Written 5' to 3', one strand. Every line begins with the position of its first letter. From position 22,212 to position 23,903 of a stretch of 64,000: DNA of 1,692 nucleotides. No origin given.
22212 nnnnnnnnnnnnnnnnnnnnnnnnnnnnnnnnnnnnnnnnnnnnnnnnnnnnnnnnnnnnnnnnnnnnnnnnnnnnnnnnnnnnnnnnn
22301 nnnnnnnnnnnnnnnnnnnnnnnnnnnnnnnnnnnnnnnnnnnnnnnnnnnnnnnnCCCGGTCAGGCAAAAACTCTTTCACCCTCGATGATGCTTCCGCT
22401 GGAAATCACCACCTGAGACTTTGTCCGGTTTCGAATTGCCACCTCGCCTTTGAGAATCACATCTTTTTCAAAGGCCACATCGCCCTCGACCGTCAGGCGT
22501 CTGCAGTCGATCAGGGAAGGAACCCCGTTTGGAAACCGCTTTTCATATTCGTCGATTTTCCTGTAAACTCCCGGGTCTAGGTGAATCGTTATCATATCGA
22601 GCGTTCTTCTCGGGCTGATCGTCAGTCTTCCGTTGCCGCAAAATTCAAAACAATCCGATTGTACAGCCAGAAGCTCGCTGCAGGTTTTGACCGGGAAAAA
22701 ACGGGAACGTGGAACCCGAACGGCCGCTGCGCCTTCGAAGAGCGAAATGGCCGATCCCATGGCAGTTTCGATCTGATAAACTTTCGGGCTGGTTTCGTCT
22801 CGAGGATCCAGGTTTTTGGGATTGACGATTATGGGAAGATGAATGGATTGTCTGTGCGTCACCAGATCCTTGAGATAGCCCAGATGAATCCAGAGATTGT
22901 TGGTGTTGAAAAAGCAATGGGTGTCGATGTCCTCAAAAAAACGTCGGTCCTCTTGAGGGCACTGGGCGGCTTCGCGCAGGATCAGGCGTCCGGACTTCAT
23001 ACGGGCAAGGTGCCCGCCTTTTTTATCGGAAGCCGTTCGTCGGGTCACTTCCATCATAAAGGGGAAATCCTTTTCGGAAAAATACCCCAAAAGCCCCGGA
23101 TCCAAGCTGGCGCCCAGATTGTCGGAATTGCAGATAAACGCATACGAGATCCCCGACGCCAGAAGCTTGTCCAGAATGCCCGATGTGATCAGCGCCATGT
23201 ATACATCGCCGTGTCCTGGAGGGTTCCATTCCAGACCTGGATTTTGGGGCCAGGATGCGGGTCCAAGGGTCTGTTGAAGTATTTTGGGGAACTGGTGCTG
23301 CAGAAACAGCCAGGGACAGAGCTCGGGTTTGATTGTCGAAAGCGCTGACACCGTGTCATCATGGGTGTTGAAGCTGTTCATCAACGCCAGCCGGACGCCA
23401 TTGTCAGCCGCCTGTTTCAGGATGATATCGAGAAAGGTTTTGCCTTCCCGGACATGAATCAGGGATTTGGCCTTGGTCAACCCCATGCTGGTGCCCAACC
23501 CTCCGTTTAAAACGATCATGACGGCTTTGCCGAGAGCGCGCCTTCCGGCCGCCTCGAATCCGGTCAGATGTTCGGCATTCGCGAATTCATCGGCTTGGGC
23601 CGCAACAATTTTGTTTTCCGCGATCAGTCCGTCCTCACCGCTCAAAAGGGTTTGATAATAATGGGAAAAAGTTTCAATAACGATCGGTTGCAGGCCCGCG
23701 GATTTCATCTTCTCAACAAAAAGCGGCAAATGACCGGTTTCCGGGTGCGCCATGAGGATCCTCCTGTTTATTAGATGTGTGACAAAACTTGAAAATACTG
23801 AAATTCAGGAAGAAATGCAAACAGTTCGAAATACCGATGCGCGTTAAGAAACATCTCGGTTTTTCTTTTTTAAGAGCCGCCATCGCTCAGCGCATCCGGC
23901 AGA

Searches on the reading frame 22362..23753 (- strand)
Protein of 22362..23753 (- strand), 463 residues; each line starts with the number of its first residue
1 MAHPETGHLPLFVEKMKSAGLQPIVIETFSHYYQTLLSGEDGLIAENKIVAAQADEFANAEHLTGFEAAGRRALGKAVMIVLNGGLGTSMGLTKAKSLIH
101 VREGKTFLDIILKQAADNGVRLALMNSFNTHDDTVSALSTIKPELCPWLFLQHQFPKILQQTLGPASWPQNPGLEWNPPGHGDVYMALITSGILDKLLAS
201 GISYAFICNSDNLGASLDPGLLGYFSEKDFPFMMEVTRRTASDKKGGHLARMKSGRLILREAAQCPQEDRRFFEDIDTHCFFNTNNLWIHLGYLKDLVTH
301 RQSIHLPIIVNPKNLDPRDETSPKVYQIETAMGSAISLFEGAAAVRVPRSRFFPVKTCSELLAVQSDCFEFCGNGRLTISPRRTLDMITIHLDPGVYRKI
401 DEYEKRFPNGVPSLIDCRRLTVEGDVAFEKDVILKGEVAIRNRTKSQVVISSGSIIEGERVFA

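Call 43: search_protein_families(library=pfam, proteins=[window:22362-23753:-], max_evalue=0.0001)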
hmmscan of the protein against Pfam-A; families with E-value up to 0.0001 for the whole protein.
window:22362-23753:- (463 aa): 1 family
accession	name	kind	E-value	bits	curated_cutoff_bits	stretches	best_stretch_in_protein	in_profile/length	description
PF01704.24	UDPGP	-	3e-124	415.3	22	1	27-435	2-413/413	UTP--glucose-1-phosphate uridylyltransferase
